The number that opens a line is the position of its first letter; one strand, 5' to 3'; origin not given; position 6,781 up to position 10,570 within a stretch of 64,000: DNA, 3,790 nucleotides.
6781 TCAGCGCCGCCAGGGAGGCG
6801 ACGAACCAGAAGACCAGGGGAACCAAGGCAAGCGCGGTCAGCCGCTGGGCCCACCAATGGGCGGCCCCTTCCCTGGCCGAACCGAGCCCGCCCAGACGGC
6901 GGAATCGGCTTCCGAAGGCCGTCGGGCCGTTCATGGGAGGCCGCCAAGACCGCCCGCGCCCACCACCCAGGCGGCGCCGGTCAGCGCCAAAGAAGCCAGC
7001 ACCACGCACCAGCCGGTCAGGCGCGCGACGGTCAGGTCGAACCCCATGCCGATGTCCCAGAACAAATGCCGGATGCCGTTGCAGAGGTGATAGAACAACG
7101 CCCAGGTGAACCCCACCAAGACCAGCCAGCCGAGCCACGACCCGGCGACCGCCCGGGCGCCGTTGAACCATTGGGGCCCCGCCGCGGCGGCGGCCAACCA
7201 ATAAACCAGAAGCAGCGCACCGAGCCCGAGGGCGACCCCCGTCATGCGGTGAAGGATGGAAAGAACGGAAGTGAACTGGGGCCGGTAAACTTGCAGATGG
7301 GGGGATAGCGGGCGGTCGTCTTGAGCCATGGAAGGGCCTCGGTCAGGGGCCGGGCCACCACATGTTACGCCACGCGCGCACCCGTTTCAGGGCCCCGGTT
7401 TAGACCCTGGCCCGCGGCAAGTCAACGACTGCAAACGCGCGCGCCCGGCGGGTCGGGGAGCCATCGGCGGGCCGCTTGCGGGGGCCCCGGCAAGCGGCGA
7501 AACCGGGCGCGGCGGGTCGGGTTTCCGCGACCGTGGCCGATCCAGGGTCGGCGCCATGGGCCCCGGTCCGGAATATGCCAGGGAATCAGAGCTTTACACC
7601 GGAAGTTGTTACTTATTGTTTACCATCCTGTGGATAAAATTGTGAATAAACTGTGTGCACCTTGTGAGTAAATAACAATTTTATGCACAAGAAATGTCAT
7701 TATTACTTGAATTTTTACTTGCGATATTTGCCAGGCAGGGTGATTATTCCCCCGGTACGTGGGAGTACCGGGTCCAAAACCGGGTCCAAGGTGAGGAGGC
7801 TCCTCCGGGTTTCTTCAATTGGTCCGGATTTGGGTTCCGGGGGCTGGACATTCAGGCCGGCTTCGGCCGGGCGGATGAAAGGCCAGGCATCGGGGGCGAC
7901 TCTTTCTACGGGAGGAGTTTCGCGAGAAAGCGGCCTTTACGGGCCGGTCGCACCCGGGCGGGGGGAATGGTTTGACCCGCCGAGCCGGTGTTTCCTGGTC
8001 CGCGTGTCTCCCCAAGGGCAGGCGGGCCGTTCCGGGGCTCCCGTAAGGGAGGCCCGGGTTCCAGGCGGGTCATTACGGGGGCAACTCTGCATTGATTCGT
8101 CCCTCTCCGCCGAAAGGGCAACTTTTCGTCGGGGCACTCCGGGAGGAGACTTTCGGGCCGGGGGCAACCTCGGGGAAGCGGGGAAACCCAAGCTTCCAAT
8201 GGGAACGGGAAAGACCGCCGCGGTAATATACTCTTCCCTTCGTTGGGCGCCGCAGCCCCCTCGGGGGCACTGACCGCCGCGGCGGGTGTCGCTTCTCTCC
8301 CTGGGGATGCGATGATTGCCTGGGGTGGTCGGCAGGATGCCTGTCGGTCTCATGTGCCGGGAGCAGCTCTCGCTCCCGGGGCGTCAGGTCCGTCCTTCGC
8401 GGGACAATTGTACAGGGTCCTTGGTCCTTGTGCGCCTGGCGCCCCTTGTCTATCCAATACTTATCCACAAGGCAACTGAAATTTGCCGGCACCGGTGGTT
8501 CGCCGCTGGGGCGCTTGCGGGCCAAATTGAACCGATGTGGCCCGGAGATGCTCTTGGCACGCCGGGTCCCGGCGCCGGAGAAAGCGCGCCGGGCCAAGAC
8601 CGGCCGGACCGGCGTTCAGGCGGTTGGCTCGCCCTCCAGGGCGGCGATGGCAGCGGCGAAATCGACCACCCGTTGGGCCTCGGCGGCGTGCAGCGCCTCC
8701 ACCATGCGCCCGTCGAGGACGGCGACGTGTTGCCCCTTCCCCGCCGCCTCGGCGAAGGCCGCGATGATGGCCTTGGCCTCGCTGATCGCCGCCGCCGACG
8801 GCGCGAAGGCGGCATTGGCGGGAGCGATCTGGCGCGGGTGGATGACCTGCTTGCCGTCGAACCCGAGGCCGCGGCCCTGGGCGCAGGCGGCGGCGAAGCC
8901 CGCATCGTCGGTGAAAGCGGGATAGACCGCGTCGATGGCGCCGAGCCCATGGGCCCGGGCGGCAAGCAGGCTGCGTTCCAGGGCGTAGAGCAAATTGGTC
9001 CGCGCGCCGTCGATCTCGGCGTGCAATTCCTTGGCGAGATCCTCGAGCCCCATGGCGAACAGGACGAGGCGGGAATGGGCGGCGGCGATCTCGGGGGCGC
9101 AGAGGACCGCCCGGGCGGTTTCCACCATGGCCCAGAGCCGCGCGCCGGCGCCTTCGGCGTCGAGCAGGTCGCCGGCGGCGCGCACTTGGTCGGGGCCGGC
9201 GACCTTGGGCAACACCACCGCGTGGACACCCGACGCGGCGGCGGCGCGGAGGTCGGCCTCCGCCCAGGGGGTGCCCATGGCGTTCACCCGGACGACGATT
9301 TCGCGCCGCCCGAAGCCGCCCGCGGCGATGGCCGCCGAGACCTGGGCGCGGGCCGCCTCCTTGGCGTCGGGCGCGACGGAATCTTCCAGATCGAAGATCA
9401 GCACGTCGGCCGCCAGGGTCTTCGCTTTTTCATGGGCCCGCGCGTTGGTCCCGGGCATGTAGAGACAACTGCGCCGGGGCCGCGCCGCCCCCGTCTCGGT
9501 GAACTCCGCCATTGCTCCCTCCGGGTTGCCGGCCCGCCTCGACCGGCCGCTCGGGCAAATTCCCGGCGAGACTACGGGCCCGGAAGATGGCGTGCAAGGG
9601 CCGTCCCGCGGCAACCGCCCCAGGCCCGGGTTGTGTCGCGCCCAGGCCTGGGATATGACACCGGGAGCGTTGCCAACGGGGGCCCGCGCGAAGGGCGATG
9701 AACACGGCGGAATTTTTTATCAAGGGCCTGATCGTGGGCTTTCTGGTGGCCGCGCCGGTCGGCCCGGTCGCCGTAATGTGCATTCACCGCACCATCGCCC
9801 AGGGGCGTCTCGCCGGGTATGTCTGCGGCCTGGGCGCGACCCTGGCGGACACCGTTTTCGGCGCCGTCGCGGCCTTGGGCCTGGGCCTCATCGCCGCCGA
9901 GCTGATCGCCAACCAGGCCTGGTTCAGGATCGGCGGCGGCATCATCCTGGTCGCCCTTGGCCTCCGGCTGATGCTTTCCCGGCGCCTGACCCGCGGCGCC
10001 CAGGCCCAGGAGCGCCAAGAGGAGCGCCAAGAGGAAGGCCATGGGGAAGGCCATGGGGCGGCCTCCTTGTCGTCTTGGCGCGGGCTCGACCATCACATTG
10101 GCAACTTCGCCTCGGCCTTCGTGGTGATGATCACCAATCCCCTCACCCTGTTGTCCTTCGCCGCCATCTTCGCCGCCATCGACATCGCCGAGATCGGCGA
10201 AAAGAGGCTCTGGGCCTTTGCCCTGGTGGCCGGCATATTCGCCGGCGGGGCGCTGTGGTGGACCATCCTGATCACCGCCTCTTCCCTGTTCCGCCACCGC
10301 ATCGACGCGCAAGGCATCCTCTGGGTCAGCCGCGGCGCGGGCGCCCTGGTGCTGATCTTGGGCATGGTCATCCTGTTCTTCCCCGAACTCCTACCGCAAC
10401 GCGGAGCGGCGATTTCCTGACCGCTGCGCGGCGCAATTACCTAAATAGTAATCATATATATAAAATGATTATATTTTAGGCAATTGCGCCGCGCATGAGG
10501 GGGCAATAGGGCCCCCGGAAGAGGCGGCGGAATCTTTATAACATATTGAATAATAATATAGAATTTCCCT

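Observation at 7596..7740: DnaA-box cluster in a sharply AT-rich, DUE-like segment upstream of sdhCDAB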

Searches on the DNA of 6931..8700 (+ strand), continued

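Call 51: search_with_rna_model(model_id=R1, sources=[L087, L088, L089, L090, L091, L092, L093, L094, L095, L096, L097, L098, L099, L100, L101, L102, L103, L104, L105, L106, L107, L108, L109, L110, L111, L112, L113, L114, L115, L116, L117, L118, L119, L120, L121, L122, L123, L124, L125, L126, L127, L128, L129, L130, L131, L132, L133, L134, L135, L136, L137, L138, L139, L140, L141, L142, L143, L144, L145, L146, L147, L148, L149, L150, L151, L152, L153, L154, L155, L156, L157, L158, L159, L160, L161, L162, L163, L164, L165, L166], max_evalue=0.01)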
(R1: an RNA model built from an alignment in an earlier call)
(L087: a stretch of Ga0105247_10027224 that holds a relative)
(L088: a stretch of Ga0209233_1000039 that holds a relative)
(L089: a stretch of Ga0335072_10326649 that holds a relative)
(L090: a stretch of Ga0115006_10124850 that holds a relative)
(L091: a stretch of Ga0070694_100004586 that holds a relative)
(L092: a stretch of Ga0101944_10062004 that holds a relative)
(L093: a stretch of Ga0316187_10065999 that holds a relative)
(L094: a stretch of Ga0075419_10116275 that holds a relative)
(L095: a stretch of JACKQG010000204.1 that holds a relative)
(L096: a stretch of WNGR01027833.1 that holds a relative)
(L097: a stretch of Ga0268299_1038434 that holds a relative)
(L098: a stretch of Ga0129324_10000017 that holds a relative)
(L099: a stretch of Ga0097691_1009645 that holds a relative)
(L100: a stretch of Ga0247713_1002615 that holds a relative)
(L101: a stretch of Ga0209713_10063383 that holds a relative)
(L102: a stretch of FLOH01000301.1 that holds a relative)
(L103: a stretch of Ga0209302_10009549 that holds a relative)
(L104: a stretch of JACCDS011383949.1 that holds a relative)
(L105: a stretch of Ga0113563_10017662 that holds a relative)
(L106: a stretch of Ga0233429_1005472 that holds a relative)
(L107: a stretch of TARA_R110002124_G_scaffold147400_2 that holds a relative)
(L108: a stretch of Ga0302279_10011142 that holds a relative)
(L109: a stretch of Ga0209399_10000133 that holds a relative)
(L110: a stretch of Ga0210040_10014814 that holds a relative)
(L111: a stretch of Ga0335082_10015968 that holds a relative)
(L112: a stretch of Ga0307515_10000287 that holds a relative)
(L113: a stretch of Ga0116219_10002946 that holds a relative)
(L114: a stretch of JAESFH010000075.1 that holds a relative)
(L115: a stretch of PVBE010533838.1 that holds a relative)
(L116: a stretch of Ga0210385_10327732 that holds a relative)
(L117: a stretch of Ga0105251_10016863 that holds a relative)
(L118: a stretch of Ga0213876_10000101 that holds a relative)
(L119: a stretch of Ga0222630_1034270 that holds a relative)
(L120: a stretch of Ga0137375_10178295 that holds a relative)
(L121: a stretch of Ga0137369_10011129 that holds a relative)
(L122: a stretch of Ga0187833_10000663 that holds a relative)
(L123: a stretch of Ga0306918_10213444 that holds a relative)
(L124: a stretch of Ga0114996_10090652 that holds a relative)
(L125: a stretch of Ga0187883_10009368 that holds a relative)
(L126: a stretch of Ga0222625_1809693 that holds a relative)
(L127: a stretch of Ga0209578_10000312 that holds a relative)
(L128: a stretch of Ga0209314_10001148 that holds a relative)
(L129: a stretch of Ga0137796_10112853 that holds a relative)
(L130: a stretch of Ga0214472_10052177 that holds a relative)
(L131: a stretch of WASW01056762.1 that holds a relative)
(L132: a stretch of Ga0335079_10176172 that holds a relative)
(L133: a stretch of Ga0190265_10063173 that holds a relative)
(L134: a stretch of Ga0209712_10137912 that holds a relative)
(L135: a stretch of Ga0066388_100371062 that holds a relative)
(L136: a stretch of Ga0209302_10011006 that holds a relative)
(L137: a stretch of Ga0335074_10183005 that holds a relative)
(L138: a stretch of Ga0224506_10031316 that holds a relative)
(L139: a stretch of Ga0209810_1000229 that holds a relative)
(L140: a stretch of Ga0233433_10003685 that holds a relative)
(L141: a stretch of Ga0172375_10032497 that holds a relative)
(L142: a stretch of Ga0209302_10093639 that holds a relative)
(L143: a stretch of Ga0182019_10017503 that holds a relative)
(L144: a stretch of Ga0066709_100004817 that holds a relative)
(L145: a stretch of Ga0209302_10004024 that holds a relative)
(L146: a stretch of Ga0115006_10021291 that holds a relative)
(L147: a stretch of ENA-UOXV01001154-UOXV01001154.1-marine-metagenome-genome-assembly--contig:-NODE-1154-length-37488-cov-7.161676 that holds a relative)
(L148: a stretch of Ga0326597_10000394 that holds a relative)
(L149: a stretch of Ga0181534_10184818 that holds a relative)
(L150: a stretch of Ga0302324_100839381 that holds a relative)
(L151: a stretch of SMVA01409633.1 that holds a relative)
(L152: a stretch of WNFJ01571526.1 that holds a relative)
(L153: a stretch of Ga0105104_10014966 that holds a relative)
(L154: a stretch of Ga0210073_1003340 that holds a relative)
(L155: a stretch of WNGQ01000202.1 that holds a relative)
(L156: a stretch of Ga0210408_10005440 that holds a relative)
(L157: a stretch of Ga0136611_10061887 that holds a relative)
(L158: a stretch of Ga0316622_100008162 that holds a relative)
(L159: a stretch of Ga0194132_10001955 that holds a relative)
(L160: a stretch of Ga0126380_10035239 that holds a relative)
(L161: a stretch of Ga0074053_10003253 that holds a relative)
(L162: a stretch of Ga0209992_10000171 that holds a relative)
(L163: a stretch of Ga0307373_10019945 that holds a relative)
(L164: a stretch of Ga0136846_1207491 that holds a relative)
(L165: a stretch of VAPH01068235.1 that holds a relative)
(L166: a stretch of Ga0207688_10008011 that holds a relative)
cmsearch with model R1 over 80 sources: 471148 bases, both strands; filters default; matches with E-value up to 0.01: 22.
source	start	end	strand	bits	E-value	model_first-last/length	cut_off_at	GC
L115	6328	6502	-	57.5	4.1e-13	1-176/176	no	0.67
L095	865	1044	-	55.9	1.2e-12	1-176/176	no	0.57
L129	26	194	+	53.3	5.4e-12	1-176/176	no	0.63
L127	7271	7442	-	52.8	7.3e-12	1-176/176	no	0.59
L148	9030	9198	-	51.7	1.4e-11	1-176/176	no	0.63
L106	1267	1446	+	51.3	1.8e-11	1-176/176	no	0.56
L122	9691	9862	-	50.2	3.6e-11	1-176/176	no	0.56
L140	2690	2858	-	48.3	1.1e-10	1-176/176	no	0.58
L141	5269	5443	-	48.3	1.1e-10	1-176/176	no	0.67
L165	1646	1821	+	47.9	1.5e-10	1-176/176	no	0.63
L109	5423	5595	-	46.1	4.4e-10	1-176/176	no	0.62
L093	2227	2395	-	41.7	6.3e-09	1-176/176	no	0.6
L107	12996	13172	-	40.4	1.4e-08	1-176/176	no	0.62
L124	1097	1267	+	39.8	2.1e-08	1-176/176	no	0.56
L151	724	882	+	39.3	2.8e-08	1-176/176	no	0.6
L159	780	948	+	36.6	1.4e-07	1-176/176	no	0.67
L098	1075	1242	+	34.5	5.2e-07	1-176/176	no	0.61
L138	1155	1328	+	31.5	3.1e-06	1-176/176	no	0.53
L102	6559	6725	-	31.4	3.4e-06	1-176/176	no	0.62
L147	1042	1208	-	30.1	7.7e-06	1-176/176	no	0.59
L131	11344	11510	+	23.5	0.00043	1-176/176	no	0.56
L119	857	1024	+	19.9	0.0037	1-176/176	no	0.55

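Call 60: search_rna_families(sources=[L009, L115, L063, L007, L020], threshold=evalue, max_evalue=1)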
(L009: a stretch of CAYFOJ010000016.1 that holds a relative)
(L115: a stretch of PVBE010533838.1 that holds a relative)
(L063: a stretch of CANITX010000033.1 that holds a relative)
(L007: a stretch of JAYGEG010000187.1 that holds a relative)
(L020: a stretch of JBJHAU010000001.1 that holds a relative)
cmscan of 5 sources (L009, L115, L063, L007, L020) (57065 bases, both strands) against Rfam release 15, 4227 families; matches with E-value up to 1: 2.
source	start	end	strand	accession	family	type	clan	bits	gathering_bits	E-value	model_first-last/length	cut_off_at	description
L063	3104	3151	-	RF03006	M23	Gene; sRNA;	-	34.3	41.2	0.0055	1-53/53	no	M23 RNA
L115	3959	4075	+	RF00373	RNaseP_arch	Gene; ribozyme;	CL00002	18.8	84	0.23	1-288/288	no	Archaeal RNase P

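Call 71: search_with_rna_model(model_id=R1, sources=[window, L001, L002, L003, L006, L007, L008, L009, L015, L016, L028, L032, L037, L055, L062, L063, L093, L095, L098, L102, L106, L107, L109, L115, L119, L122, L124, L127, L129, L131, L138, L140, L141, L147, L148, L151, L159, L165], max_evalue=0.001, make_alignment=true)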
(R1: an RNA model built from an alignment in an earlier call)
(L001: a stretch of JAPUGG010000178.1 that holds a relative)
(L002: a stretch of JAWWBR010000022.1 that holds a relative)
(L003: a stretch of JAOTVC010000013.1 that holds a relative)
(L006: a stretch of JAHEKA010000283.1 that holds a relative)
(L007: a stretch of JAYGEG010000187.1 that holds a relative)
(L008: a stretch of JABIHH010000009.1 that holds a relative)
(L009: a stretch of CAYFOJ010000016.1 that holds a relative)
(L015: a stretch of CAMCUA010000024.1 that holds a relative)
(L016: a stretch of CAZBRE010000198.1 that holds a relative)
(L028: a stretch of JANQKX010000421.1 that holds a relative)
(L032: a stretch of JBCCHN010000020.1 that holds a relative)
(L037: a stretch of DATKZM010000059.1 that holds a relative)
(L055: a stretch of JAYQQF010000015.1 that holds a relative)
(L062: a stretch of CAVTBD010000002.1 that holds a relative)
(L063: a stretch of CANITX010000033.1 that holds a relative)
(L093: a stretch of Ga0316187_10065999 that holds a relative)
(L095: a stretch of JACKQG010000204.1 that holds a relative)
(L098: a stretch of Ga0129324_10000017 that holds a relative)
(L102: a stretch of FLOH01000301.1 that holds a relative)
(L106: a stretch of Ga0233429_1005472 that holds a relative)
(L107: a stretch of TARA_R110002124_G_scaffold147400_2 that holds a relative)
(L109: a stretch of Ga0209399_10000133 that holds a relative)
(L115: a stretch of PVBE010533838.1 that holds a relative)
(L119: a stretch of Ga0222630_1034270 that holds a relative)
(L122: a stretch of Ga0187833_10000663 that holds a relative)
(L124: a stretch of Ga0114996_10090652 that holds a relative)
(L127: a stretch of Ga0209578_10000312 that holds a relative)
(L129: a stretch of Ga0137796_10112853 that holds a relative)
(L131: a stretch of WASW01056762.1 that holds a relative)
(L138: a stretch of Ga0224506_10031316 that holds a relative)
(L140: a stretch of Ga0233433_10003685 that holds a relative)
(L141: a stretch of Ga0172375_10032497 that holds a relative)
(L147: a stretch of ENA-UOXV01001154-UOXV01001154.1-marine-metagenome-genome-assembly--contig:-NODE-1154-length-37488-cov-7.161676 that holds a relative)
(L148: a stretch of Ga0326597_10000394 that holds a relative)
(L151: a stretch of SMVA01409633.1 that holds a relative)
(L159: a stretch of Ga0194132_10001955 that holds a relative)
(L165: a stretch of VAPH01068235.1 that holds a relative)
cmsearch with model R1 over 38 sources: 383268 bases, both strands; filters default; matches with E-value up to 0.001: 35.
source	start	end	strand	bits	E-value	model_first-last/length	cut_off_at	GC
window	8284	8458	+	181.9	4.1e-46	1-176/176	no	0.64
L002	4863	5037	-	175.3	2.3e-44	1-176/176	no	0.65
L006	399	573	-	173.1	8.9e-44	1-176/176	no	0.66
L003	4938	5112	-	172.4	1.4e-43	1-176/176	no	0.67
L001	4778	4952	-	170.9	3.3e-43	1-176/176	no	0.64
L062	4572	4747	-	163.5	3e-41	1-176/176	no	0.67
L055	4539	4712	-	159.2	4.3e-40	1-176/176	no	0.66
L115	6328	6502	-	57.5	3.4e-13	1-176/176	no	0.67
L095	865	1044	-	55.9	9.4e-13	1-176/176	no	0.57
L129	26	194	+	53.3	4.4e-12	1-176/176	no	0.63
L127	7271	7442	-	52.8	5.9e-12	1-176/176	no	0.59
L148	9030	9198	-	51.7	1.2e-11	1-176/176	no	0.63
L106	1267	1446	+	51.3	1.5e-11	1-176/176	no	0.56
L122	9691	9862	-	50.2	2.9e-11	1-176/176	no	0.56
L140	2690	2858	-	48.3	9.1e-11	1-176/176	no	0.58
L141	5269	5443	-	48.3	9.3e-11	1-176/176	no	0.67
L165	1646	1821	+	47.9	1.2e-10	1-176/176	no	0.63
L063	5222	5396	-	46.2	3.4e-10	1-176/176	no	0.63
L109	5423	5595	-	46.1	3.6e-10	1-176/176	no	0.62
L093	2227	2395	-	41.7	5.2e-09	1-176/176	no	0.6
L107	12996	13172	-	40.4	1.1e-08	1-176/176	no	0.62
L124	1097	1267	+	39.8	1.7e-08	1-176/176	no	0.56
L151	724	882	+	39.3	2.3e-08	1-176/176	no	0.6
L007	4837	5011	-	38.5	3.6e-08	1-176/176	no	0.58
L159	780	948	+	36.6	1.1e-07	1-176/176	no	0.67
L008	4772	4935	-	36.1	1.6e-07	1-176/176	no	0.6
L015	5290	5459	-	34.6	4e-07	1-176/176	no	0.72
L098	1075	1242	+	34.5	4.2e-07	1-176/176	no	0.61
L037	5189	5392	-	31.9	2.1e-06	1-176/176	no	0.66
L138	1155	1328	+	31.5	2.5e-06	1-176/176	no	0.53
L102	6559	6725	-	31.4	2.8e-06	1-176/176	no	0.62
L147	1042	1208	-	30.1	6.2e-06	1-176/176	no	0.59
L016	4102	4306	-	27.3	3.3e-05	1-176/176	no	0.66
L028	1830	2040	-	26.9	4.2e-05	1-176/176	no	0.64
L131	11344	11510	+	23.5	0.00035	1-176/176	no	0.56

Alignment A5: 35 matches aligned to the model, 338 columns, each read 5' to 3' on its own strand. Consensus structure (alignment columns), stored with it:
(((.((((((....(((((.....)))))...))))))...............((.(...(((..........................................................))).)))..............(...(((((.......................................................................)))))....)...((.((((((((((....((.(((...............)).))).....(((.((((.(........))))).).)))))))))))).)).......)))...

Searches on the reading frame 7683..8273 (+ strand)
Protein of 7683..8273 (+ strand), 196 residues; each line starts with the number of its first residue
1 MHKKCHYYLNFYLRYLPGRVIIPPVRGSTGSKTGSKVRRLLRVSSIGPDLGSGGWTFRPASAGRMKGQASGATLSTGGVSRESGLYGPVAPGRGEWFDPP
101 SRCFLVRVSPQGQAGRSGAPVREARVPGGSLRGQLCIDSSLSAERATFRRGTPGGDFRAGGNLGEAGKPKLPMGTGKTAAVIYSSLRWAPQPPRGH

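Call 10: search_protein_families(library=pfam, proteins=[window:7683-8273:+], max_evalue=0.01)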
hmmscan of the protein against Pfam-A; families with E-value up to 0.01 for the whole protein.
window:7683-8273:+ (196 aa): 0 families

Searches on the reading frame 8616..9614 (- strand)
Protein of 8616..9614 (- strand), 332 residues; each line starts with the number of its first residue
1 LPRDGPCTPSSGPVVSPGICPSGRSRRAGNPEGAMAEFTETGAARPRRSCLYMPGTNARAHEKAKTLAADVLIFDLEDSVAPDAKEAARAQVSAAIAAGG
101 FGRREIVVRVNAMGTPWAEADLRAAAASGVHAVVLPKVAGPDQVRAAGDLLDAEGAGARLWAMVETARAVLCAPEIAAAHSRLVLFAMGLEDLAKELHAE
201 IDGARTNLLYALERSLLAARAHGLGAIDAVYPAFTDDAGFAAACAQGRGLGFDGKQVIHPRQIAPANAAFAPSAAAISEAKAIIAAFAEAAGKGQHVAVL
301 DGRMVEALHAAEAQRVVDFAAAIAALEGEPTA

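Call 10: search_protein_families(library=pfam, proteins=[window:8616-9614:-], max_evalue=0.01)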
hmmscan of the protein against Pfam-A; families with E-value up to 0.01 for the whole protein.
window:8616-9614:- (332 aa): 2 families
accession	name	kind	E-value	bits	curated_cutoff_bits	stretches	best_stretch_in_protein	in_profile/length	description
PF03328.21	HpcH_HpaI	-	1.2e-44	152.7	25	1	48-260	1-221/221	HpcH/HpaI aldolase/citrate lyase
PF15617.12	C-C_Bond_Lyase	-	7.7e-09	35.6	28.4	1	248-320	246-315/320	C-C_Bond_Lyase of the TIM-Barrel fold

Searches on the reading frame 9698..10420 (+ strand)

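Call 10: search_protein_families(library=pfam, proteins=[window:9698-10420:+], max_evalue=0.01)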
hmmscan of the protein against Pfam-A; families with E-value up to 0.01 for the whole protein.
window:9698-10420:+ (240 aa): 1 family
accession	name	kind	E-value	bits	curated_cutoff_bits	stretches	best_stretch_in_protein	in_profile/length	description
PF01810.24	LysE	-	2.9e-16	60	25.6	1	17-226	3-190/193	LysE type translocator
